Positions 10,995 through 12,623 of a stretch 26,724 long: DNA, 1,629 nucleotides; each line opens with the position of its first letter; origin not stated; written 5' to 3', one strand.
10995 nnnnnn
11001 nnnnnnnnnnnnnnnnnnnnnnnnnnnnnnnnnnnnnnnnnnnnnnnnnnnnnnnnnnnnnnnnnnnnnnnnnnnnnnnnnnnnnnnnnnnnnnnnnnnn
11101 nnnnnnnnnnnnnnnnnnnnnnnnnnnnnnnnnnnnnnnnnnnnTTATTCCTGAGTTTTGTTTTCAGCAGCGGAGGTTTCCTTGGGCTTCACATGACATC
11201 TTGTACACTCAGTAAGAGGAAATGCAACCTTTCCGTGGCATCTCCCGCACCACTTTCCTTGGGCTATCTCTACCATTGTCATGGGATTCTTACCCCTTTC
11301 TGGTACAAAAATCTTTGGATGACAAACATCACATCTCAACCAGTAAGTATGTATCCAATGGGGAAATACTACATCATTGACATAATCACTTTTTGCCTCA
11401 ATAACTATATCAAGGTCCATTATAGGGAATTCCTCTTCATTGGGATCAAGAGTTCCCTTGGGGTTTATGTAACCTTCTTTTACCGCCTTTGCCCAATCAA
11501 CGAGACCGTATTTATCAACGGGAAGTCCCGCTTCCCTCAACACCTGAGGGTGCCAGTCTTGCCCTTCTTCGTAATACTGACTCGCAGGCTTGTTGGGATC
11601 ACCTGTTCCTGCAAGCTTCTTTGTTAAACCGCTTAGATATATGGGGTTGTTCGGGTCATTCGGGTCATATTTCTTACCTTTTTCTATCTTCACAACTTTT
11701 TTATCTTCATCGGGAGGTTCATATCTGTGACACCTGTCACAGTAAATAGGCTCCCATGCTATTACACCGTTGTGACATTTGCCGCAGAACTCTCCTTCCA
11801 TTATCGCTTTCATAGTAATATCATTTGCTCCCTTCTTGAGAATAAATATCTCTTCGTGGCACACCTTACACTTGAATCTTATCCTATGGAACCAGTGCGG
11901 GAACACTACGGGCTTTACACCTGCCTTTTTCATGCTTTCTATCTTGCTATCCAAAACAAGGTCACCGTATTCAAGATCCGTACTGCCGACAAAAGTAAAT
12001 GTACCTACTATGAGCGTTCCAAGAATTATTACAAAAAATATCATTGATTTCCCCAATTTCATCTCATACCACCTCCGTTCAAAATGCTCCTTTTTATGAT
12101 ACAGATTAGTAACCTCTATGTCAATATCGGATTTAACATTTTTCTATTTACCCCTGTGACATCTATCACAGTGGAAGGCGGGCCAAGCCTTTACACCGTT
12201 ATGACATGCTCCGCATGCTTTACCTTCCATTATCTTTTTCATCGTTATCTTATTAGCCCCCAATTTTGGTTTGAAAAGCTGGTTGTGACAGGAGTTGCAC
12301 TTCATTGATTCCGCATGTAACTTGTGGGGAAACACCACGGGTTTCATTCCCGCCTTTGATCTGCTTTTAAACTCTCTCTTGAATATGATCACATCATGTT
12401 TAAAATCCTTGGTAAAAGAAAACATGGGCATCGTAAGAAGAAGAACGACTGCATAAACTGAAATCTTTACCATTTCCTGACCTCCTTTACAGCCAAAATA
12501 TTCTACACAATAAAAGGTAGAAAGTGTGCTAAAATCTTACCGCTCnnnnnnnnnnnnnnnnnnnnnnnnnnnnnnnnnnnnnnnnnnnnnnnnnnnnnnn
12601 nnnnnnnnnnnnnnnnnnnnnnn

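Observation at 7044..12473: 26-heme porin-cytochrome conduit (c7 triheme + 2 hexaheme + undecaheme MtrA + MtrB) in an Aquificota-like thermophile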

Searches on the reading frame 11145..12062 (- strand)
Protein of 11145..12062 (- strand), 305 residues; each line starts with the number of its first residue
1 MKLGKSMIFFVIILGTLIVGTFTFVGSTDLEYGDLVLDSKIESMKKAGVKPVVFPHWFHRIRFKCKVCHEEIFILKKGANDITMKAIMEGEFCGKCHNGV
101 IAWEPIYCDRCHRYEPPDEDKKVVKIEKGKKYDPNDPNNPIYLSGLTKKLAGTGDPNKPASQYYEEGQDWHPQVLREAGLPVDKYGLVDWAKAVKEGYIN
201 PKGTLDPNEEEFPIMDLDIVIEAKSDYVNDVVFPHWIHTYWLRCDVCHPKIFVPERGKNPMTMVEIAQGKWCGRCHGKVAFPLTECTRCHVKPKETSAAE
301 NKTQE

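Call 4: search_protein_families(library=pfam, proteins=[window:11145-12062:-], max_evalue=0.01)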
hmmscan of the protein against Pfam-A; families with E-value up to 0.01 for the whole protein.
window:11145-12062:- (305 aa): 3 families
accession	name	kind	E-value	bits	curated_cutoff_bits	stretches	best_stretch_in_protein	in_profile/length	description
PF14522.11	Cytochrome_C7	-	5.3e-27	93.9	24.8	2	52-113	1-67/67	Cytochrome c7 and related cytochrome c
PF02085.21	Cytochrom_CIII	-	2.4e-08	34.7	22.9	1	44-98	12-54/101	Class III cytochrome C family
PF14537.11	Cytochrom_c3_2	-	0.00079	20.3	25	1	64-112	28-78/79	Cytochrome c3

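Call 6: search_protein_families(library=ncbifam, proteins=[window:11145-12062:-], max_evalue=0.01)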
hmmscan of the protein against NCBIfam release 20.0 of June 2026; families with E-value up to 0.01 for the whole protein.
window:11145-12062:- (305 aa): 2 families
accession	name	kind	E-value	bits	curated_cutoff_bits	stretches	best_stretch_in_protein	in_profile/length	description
TIGR04257.1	nanowire_3heme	domain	1.5e-39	134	40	2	222-290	4-74/75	c(7)-type cytochrome triheme domain-containing protein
NF043011.1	CytC7_Geobact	equivalog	1.8e-05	25.1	120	0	228-290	30-88/89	cytochrome c7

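Call 52: find_homologous_proteins(query=window:11145-12062:-, max_evalue=0.00001)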
Query window:11145-12062:- (305 aa): 788 proteins with E <= 0.00001 among 1435 candidates; the best 120 are listed. Only proteins of 167 to 534 residues were searched: fused or split forms outside these lengths cannot appear, so this answer is no evidence that the protein stands alone or is whole; find_related_loci, which searches DNA, has no such limit.
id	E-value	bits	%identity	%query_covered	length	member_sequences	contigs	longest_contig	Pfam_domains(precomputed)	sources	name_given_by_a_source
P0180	3.8e-186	636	85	98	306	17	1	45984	PF14522.12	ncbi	-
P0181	4.1e-102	360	49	97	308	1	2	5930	PF02085.22,PF14522.12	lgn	-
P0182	1.4e-98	348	56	86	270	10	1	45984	PF14537.12,PF02085.22,PF14522.12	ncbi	-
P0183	5.5e-96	340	49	95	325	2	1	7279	PF14522.12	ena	-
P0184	2.0e-95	338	48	95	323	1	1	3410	PF02085.22,PF14522.12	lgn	-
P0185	2.7e-93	331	47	96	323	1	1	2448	PF02085.22,PF14522.12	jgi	jgi:c(7)-type cytochrome triheme protein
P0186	3.5e-93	330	51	97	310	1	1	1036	PF02085.22,PF14522.12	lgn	-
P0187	6.6e-93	329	53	87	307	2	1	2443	PF14537.12,PF02085.22,PF14522.12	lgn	-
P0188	1.3e-92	329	46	96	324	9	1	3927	PF02085.22,PF14522.12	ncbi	-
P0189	2.1e-92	328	47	95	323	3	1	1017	PF14522.12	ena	-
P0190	1.8e-91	325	47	95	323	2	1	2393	PF02085.22,PF14522.12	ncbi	-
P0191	7.3e-91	323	48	96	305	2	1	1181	PF02085.22,PF14522.12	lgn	-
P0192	3.6e-90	320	47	96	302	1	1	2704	PF14522.12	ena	-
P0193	2.5e-88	314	49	94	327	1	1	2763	PF14537.12,PF02085.22,PF14522.12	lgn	-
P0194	1.2e-85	306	46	93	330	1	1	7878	PF02085.22,PF14522.12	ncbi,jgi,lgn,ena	-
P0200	2.1e-83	298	50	90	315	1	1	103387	PF02085.22,PF14522.12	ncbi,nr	ncbi:MAG: hypothetical protein L3J28_00255 [Candidatus Polarisedimenticolaceae bacterium]|nr:hypothe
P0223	4.2e-77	278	44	92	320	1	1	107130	PF14537.12,PF02085.22,PF14522.12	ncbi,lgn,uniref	ncbi:hypothetical protein MNBD_GAMMA26-1979 [hydrothermal vent metagenome]|uniref:Cytochrome c7-like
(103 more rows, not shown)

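Call 53: find_encoding_contigs(protein=P0200, flank=10000, max_places=2)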
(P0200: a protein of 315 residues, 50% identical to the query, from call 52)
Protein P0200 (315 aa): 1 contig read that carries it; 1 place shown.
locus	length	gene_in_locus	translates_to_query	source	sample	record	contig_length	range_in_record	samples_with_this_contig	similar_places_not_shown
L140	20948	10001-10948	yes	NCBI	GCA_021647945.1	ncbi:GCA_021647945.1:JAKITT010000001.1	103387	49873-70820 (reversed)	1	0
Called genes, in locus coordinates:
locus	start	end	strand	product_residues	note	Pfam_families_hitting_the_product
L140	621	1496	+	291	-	PF13187:Fer4_9 (faint), PF12797:Fer4_2 (weak), PF12837:Fer4_6 (faint), PF12838:Fer4_7 (weak), PF13247:Fer4_11, PF13237:Fer4_10 (weak), PF00037:Fer4 (weak), PF12838:Fer4_7 (weak)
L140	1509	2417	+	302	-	PF03916:NrfD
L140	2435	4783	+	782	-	PF04879:Molybdop_Fe4S4 (weak), PF00384:Molybdopterin, PF01568:Molydop_binding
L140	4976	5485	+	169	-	PF14522:Cytochrome_C7 (faint), PF03264:Cytochrom_NNT, PF22113:Mtrc-MtrF_II-IV_dom (faint)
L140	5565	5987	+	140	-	PF13442:Cytochrome_CBB3 (weak), PF00034:Cytochrom_C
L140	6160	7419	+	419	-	PF14522:Cytochrome_C7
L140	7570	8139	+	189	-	-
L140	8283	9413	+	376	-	PF02085:Cytochrom_CIII (faint), PF14522:Cytochrome_C7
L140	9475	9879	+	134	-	-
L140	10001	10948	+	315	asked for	PF02085:Cytochrom_CIII (faint), PF14522:Cytochrome_C7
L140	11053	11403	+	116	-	PF14522:Cytochrome_C7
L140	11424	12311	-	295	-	PF13675:PilJ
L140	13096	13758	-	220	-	PF00702:Hydrolase, PF12710:HAD, PF13419:HAD_2, PF13242:Hydrolase_like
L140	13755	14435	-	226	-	PF00834:Ribul_P_3_epim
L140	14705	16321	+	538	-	-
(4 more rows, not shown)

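Call 54: find_encoding_contigs(protein=P0223, flank=10000, max_places=2)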
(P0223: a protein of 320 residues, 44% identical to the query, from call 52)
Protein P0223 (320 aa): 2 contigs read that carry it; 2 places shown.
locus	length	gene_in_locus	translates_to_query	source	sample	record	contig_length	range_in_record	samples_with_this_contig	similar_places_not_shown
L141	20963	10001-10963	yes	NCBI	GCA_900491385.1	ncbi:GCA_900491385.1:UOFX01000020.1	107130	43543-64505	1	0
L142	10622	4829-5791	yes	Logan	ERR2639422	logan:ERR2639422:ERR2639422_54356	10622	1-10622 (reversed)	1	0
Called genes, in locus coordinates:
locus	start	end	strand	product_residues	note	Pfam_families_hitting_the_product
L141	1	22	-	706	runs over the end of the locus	PF13675:PilJ, PF00672:HAMP (weak), PF07730:HisKA_3, PF13581:HATPase_c_2 (faint), PF02518:HATPase_c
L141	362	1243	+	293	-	PF12797:Fer4_2 (weak), PF12838:Fer4_7 (weak), PF13247:Fer4_11, PF13187:Fer4_9 (weak), PF00037:Fer4 (weak), PF12797:Fer4_2 (weak), PF12838:Fer4_7 (weak), PF13237:Fer4_10 (weak), +1 more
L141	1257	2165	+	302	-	PF03916:NrfD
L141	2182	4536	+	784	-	PF10518:TAT_signal (weak), PF04879:Molybdop_Fe4S4 (weak), PF00384:Molybdopterin, PF01568:Molydop_binding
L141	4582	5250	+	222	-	PF14522:Cytochrome_C7 (faint), PF03264:Cytochrom_NNT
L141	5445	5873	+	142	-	PF13442:Cytochrome_CBB3, PF00034:Cytochrom_C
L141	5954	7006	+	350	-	PF14522:Cytochrome_C7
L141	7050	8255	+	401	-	-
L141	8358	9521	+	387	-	PF02085:Cytochrom_CIII (faint), PF14522:Cytochrome_C7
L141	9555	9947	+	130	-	-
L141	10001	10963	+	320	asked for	PF14537:Cytochrom_c3_2 (faint), PF14522:Cytochrome_C7, PF02085:Cytochrom_CIII (weak), PF14522:Cytochrome_C7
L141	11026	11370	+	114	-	PF14522:Cytochrome_C7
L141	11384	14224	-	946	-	PF13365:Trypsin_2, PF00595:PDZ (faint), PF13180:PDZ_2 (faint), PF17820:PDZ_6 (weak), PF14685:PDZ_Tricorn (faint), PF12812:PDZ_1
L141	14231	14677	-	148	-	PF07254:Cpta_toxin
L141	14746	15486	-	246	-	PF10411:DsbC_N, PF13098:Thioredoxin_2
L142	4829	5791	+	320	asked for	PF14537:Cytochrom_c3_2 (faint), PF14522:Cytochrome_C7, PF02085:Cytochrom_CIII (weak), PF14522:Cytochrome_C7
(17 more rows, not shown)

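Call 55: find_encoding_contigs(protein=P0181, flank=10000, max_places=2)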
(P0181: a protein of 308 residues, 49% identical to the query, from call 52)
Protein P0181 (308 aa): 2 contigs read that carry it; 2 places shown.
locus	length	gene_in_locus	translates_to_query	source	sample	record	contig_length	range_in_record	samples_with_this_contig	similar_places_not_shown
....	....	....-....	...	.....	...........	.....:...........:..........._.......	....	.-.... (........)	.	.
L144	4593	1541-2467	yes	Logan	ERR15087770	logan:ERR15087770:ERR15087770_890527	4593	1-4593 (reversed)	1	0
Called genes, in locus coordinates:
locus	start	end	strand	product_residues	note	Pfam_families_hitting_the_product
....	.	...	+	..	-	?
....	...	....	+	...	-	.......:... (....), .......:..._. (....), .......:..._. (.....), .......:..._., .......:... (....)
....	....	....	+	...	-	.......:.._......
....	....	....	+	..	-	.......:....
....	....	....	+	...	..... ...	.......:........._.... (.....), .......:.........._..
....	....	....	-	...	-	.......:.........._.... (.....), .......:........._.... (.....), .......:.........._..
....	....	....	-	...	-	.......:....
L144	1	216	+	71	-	?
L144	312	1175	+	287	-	PF00696:AA_kinase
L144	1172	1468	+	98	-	PF07238:PilZ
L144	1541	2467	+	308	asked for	PF02085:Cytochrom_CIII (faint), PF14522:Cytochrome_C7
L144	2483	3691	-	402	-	PF13435:Cytochrome_C554 (faint), PF02085:Cytochrom_CIII (faint), PF14522:Cytochrome_C7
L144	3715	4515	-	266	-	PF02673:BacA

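Call 74: find_related_loci(query=A2, collection=genome_contigs, flank=10000)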
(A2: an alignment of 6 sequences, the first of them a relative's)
Query A2 (116 aa) in genome_contigs; peptide patterns used: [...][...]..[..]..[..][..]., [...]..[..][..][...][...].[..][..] (x = any residue, [..] = any of these).
113 stretches matched a pattern; 89 encode a relative of the query (tblastn E <= 1e-3); the best 80 are kept; 79 distinct loci.
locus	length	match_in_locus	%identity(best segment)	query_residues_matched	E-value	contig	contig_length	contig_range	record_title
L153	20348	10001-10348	100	1-116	3e-77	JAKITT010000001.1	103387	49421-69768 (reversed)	MAG: Candidatus Polarisedimenticolaceae bacterium isolate D96SM.bin.49 NODE_96_length_103387_cov_4.665737, whole genome 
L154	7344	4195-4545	74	1-116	2e-56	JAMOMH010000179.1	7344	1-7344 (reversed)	MAG: Sedimenticola sp. isolate 4281-140_maxbin2_scaf2bin.136 4281-140_scaffold_402_c1, whole genome shotgun sequence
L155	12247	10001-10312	57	8-113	8e-40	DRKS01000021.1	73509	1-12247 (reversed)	MAG TPA_asm: Sedimenticola sp. isolate HyVt-446 HyVt-446_k145_1313049, whole genome shotgun sequence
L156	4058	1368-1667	63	8-107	1e-39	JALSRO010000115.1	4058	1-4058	MAG: Chromatiales bacterium isolate 356-308_metabat1_scaf2bin.075 356-308_scaffold_17668_c1, whole genome shotgun sequen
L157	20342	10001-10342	49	1-116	5e-38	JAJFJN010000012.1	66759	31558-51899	MAG: Gammaproteobacteria bacterium isolate OFTM226 OFTM226_11, whole genome shotgun sequence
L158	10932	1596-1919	56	3-107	1e-37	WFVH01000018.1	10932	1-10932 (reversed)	MAG: Gammaproteobacteria bacterium isolate S140_32 k151_183636, whole genome shotgun sequence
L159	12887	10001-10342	50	1-116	1e-36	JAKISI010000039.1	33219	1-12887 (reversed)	MAG: Candidatus Polarisedimenticolaceae bacterium isolate D96SM.bin.13 NODE_1014_length_33219_cov_15.395171, whole genom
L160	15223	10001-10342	49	1-116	1e-36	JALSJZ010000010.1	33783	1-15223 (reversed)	MAG: Sedimenticola sp. isolate 354-166_metabat2_scaf2bin.125 354-166_scaffold_1107_c1, whole genome shotgun sequence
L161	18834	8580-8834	58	25-109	1e-34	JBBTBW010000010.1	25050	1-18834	MAG: Deltaproteobacteria bacterium isolate H41-bin279_1 H41_bin279_1_000000000010, whole genome shotgun sequence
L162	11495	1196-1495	58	12-107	8e-35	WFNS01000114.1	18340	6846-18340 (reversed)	MAG: Gammaproteobacteria bacterium isolate S012_118 k151_217698, whole genome shotgun sequence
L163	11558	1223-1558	48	1-113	5e-34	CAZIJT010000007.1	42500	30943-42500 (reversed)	MAG TPA_asm: uncultured Thiohalophilus sp. isolate SRP128015_co3_249 genome assembly, contig: NODE_651_length_42500_cov_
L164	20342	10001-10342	46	1-116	1e-33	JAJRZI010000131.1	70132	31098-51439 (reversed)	MAG: Gammaproteobacteria bacterium isolate Dive96_bin4.167 k141_2962523, whole genome shotgun sequence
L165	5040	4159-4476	50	1-107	7e-33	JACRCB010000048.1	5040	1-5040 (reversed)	MAG: Deltaproteobacteria bacterium isolate NC_groundwater_1635_Pr3_B-0.1um_53_9 SR-2_scaffold_141_678652, whole genome s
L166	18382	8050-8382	44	1-113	2e-31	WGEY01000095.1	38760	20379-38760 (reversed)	MAG: Deltaproteobacteria bacterium isolate S146_62 k151_74445, whole genome shotgun sequence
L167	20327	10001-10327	48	5-115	2e-31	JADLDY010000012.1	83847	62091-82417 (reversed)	MAG: Deltaproteobacteria bacterium isolate SJ296 c_000000152998, whole genome shotgun sequence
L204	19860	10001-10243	54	27-107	7e-27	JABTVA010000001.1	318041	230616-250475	MAG: Deltaproteobacteria bacterium isolate H5_GWC seq001, whole genome shotgun sequence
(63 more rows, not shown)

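Call 87: search_solved_structures(query=window:11145-12062:-, max_evalue=0.01, show_alignments=2)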
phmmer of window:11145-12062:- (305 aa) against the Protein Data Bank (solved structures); distinct sequences matched with E-value up to 0.01: 16.
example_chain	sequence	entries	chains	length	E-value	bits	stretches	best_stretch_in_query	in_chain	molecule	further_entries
3ov0_A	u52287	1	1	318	8.5e-38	133.5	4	41-113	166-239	Cytochrome c family protein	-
3oue_A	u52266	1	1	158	2.5e-24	89.2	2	42-114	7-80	Cytochrome c family protein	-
3ouq_A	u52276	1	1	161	3.2e-14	56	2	45-113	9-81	Cytochrome c family protein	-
1rwj_A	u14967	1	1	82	1.5e-12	50.5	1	40-112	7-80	Cytochrome c family protein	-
4hb8_A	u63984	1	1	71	0.00019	23.9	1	218-292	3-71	PpcA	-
4hb6_A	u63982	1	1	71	0.00026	23.4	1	218-292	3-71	PpcA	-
1os6_A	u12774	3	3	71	0.00027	23.3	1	218-292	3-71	PpcA | Cytochrome c3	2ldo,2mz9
2n91_A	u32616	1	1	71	0.00049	22.5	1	218-292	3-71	Cytochrome C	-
4haj_A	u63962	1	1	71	0.00062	22.2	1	218-292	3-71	PpcA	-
3sj0_X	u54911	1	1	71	0.00065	22.1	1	218-292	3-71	CYTOCHROME C7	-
3sj4_X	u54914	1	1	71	0.00072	22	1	218-292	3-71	CYTOCHROME C7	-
4hbf_A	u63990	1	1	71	0.00087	21.7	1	218-292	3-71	PpcA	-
3sel_X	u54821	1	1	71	0.00091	21.6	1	218-292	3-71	CYTOCHROME C7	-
4hc3_A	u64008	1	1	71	0.00091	21.6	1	218-292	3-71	PpcA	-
3sj1_X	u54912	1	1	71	0.00095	21.6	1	218-292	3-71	CYTOCHROME C7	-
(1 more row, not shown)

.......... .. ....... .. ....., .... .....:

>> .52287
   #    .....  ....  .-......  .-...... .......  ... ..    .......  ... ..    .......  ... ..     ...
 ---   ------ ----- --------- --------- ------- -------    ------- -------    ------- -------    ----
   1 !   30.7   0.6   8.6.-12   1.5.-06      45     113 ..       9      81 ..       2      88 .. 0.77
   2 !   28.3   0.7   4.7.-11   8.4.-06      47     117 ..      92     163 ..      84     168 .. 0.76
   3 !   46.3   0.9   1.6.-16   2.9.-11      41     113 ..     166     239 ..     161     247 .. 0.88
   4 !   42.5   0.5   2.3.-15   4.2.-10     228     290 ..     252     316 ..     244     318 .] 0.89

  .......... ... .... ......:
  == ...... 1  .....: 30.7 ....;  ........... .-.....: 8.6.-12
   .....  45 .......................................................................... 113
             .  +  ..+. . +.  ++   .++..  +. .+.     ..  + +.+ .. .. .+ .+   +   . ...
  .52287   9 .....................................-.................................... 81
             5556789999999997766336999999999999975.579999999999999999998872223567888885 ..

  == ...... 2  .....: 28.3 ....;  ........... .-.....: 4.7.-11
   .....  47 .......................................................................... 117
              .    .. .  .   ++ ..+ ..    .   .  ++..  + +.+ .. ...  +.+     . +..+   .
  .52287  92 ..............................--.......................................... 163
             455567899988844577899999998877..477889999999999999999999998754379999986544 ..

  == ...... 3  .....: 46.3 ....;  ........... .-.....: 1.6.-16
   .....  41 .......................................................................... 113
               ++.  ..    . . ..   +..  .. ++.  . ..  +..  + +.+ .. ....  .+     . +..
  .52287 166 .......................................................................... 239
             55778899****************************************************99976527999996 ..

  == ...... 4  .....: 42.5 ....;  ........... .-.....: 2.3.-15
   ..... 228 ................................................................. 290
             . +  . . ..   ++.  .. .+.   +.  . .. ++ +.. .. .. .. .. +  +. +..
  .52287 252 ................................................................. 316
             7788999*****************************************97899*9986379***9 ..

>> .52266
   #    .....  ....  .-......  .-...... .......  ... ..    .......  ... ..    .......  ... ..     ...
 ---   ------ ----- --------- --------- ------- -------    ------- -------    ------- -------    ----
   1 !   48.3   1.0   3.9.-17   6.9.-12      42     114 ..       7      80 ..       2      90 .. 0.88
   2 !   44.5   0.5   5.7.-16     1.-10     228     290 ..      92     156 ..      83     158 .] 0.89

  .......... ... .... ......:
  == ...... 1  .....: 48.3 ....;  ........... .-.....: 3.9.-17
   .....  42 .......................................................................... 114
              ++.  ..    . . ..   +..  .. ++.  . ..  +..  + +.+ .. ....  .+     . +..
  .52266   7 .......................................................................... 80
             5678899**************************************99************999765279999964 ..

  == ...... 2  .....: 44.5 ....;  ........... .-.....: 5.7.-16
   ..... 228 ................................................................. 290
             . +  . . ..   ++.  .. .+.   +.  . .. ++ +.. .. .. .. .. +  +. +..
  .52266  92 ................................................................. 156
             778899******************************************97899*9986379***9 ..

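Call 117: search_protein_families(library=pfam, proteins=[L167:6860-8656:-, L167:4988-6844:-, L167:10419-11150:-, L167:11154-12206:-, L167:12175-13731:-, L204:6627-8444:-, L204:10326-11063:-, L204:11073-11741:-], max_evalue=0.0001)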
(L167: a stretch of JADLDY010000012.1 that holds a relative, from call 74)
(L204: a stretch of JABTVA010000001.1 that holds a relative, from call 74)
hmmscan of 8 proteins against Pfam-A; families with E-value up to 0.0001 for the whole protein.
L167:6860-8656:- (598 aa): 3 families
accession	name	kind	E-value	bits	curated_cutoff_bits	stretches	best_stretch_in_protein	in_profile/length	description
PF00152.25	tRNA-synt_2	-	2.6e-122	408.2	25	1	134-569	2-308/308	tRNA synthetases class II (D, K and N)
PF02938.19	GAD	-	3.1e-30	104.7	23.4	1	323-416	1-95/95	GAD domain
PF01336.31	tRNA_anti-codon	-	9.7e-17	61.1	27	1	33-116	3-75/75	OB-fold nucleic acid binding domain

L167:4988-6844:- (618 aa): 13 families
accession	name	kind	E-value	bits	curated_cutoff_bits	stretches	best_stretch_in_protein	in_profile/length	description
PF07719.23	TPR_2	-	8.6e-25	85.2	27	1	502-532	3-33/34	Tetratricopeptide repeat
PF00515.34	TPR_1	-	1.3e-23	82.2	27.8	1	502-531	3-32/34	Tetratricopeptide repeat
PF13414.12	TPR_11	-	2.8e-22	78.6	26.8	2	473-514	1-42/42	TPR repeat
PF13181.12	TPR_8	-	4.8e-22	76.6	25.7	1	502-531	3-32/34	Tetratricopeptide repeat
PF13431.12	TPR_17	-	1.5e-20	72.1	24.4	1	522-554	1-33/34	Tetratricopeptide repeat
PF13432.12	TPR_16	-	9.8e-18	64.7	32.7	2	504-557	1-54/65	Tetratricopeptide repeat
PF14559.12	TPR_19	-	9.3e-15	55.2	25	2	516-570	7-61/68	Tetratricopeptide repeat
PF13424.12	TPR_12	-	1.6e-14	54.3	30.1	1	503-558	6-69/77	Tetratricopeptide repeat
PF13428.12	TPR_14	-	9.3e-13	47.9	23.5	0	502-540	3-41/44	Tetratricopeptide repeat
PF13371.12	TPR_9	-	6.8e-08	32.9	35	0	491-532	20-61/73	Tetratricopeptide repeat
PF13374.12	TPR_10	-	6.8e-08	32.7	27.5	0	534-558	2-26/42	Tetratricopeptide repeat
PF13176.12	TPR_7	-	1.5e-07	31.4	27.9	0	504-533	3-34/36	Tetratricopeptide repeat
PF13174.12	TPR_6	-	6.9e-07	29.9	26.3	0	503-531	3-31/33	Tetratricopeptide repeat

L167:10419-11150:- (243 aa): 1 family
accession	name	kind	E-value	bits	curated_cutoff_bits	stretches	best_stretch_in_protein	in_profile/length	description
PF01182.26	Glucosamine_iso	-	1.2e-66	225.2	27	1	13-231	1-225/225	Glucosamine-6-phosphate isomerases/6-phosphogluconolactonase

L167:11154-12206:- (350 aa): 1 family
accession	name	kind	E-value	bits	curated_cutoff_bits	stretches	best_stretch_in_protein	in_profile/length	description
PF02685.22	Glucokinase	-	3.2e-97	325.8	22.1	1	16-334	2-312/314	Glucokinase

L167:12175-13731:- (518 aa): 2 families
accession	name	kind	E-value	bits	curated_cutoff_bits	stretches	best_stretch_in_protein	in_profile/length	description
PF02781.21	G6PD_C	-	1.1e-117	392.8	27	1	213-513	1-295/296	Glucose-6-phosphate dehydrogenase, C-terminal domain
PF00479.28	G6PD_N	-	6.4e-57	193.6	22.1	1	33-211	2-183/183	Glucose-6-phosphate dehydrogenase, NAD binding domain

L204:6627-8444:- (605 aa): 3 families
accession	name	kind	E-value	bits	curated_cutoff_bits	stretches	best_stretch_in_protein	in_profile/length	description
PF00152.25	tRNA-synt_2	-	1.1e-125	419.2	25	1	135-570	2-308/308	tRNA synthetases class II (D, K and N)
PF02938.19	GAD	-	7.7e-30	103.4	23.4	1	324-417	1-95/95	GAD domain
PF01336.31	tRNA_anti-codon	-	6.5e-17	61.7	27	1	34-117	3-75/75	OB-fold nucleic acid binding domain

L204:10326-11063:- (245 aa): 1 family
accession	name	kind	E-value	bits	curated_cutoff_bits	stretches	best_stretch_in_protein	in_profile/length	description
PF01182.26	Glucosamine_iso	-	5.3e-64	216.6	27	1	11-230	3-225/225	Glucosamine-6-phosphate isomerases/6-phosphogluconolactonase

L204:11073-11741:- (222 aa): 1 family
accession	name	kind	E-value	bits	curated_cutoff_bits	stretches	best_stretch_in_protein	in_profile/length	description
PF02685.22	Glucokinase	-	5.5e-68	229.7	22.1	1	9-206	123-312/314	Glucokinase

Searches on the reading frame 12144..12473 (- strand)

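Call 4: search_protein_families(library=pfam, proteins=[window:12144-12473:-], max_evalue=0.01)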
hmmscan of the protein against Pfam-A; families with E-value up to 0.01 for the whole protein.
window:12144-12473:- (109 aa): 5 families
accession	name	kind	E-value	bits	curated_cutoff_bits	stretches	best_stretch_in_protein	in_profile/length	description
PF14522.11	Cytochrome_C7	-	3.1e-15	56.2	24.8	1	46-107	1-67/67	Cytochrome c7 and related cytochrome c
PF02085.21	Cytochrom_CIII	-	4.6e-05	24.1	22.9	1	39-94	14-56/101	Class III cytochrome C family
PF14537.11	Cytochrom_c3_2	-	0.0025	18.7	25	0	45-65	46-66/79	Cytochrome c3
PF13435.11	Cytochrome_C554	-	0.0033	18.8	20.8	1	39-91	31-83/84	Cytochrome c554 and c-prime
PF22113.1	Mtrc-MtrF_II-IV_dom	-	0.0077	16.2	30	1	56-93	6-37/176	Outer membrane cytochrome MtrC/MtrF-like, domains II/IV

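Call 6: search_protein_families(library=ncbifam, proteins=[window:12144-12473:-], max_evalue=0.01)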
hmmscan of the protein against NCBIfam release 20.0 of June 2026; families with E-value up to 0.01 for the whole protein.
window:12144-12473:- (109 aa): 7 families
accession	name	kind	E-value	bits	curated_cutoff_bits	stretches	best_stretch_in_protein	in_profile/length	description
TIGR04257.1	nanowire_3heme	domain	5.5e-21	74.5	40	1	41-107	8-75/75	c(7)-type cytochrome triheme domain-containing protein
TIGR03507.1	decahem_SO1788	subfamily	0.00027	19.5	209.3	1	47-92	482-518/672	OmcA/MtrC family decaheme c-type cytochrome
NF045713.1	CxxCH_16_HmcA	equivalog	0.0011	17.6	400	0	30-106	280-368/541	sulfate respiration complex hexadecaheme cytochrome HmcA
NF008659.0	PRK11659.1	equivalog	0.0032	17.2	184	1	44-100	123-176/188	cytochrome c nitrite reductase pentaheme subunit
TIGR03146.1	cyt_nit_nrfB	equivalog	0.0034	17.7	166.6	1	43-93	96-143/145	cytochrome c nitrite reductase pentaheme subunit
NF041781.1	mnquin_red_QrcA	equivalog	0.0039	16.8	180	1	46-107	108-174/174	menaquinone reductase multiheme cytochrome c subunit QrcA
NF043010.1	Cyt554_Nsmonas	equivalog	0.0074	15.7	400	1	36-101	60-125/238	cytochrome c-550 CycA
